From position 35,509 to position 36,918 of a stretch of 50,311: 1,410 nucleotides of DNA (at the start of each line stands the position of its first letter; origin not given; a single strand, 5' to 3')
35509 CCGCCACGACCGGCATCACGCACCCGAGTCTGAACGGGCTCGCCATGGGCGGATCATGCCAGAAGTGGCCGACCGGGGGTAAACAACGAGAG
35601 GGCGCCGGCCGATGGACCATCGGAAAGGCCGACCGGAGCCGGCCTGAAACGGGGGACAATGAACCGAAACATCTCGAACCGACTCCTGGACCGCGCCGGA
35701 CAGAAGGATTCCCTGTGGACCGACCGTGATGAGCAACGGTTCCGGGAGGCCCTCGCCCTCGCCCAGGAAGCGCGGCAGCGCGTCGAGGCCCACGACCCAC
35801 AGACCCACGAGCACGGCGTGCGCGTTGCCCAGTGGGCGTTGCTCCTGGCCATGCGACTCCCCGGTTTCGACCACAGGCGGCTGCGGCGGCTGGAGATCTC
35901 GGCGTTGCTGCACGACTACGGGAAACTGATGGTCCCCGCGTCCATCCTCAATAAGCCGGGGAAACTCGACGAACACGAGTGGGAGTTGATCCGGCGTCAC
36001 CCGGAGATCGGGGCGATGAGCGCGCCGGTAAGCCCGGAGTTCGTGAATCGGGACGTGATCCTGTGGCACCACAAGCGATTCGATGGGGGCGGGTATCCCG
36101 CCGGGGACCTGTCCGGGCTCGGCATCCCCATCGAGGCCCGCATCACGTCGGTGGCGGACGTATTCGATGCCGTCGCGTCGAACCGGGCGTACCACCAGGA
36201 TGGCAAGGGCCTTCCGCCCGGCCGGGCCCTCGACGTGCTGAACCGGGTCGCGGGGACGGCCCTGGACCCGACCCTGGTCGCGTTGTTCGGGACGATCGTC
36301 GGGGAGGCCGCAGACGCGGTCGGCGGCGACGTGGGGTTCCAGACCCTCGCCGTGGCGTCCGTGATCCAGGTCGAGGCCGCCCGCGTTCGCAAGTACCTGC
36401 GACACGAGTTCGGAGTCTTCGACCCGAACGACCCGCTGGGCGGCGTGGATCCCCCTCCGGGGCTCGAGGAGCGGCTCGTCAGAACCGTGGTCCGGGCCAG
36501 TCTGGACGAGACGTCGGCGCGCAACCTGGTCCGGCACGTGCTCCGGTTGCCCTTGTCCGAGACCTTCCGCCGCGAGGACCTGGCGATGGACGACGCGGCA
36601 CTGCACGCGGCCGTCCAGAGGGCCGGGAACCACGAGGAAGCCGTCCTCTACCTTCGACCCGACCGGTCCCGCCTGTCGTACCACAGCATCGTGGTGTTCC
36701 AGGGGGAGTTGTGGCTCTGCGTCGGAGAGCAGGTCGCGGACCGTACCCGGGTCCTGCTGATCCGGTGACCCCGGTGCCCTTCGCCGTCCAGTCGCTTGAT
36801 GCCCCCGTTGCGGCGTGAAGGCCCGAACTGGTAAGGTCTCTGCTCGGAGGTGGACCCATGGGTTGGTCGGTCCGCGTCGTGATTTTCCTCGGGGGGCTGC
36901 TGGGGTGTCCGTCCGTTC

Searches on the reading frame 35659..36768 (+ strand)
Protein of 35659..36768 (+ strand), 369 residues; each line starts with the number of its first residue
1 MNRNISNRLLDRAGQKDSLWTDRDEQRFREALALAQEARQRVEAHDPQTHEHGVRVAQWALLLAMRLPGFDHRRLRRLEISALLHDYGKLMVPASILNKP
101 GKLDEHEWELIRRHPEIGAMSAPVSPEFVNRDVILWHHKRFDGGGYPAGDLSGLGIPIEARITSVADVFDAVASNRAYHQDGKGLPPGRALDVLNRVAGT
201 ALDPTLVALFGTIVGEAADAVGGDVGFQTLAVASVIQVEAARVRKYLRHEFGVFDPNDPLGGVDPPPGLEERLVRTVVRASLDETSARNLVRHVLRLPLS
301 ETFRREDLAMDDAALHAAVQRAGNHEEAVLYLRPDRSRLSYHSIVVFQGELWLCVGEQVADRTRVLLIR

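Call 85: search_protein_families(library=pfam, proteins=[window:35659-36768:+], max_evalue=0.001)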
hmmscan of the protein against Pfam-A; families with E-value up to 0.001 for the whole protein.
window:35659-36768:+ (369 aa): 2 families
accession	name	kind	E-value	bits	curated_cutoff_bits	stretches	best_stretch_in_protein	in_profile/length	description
PF13487.12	HD_5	-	1.6e-24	87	27.2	1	42-206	7-170/170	HD domain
PF01966.28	HD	-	3.1e-13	50.5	22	1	50-171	2-115/116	HD domain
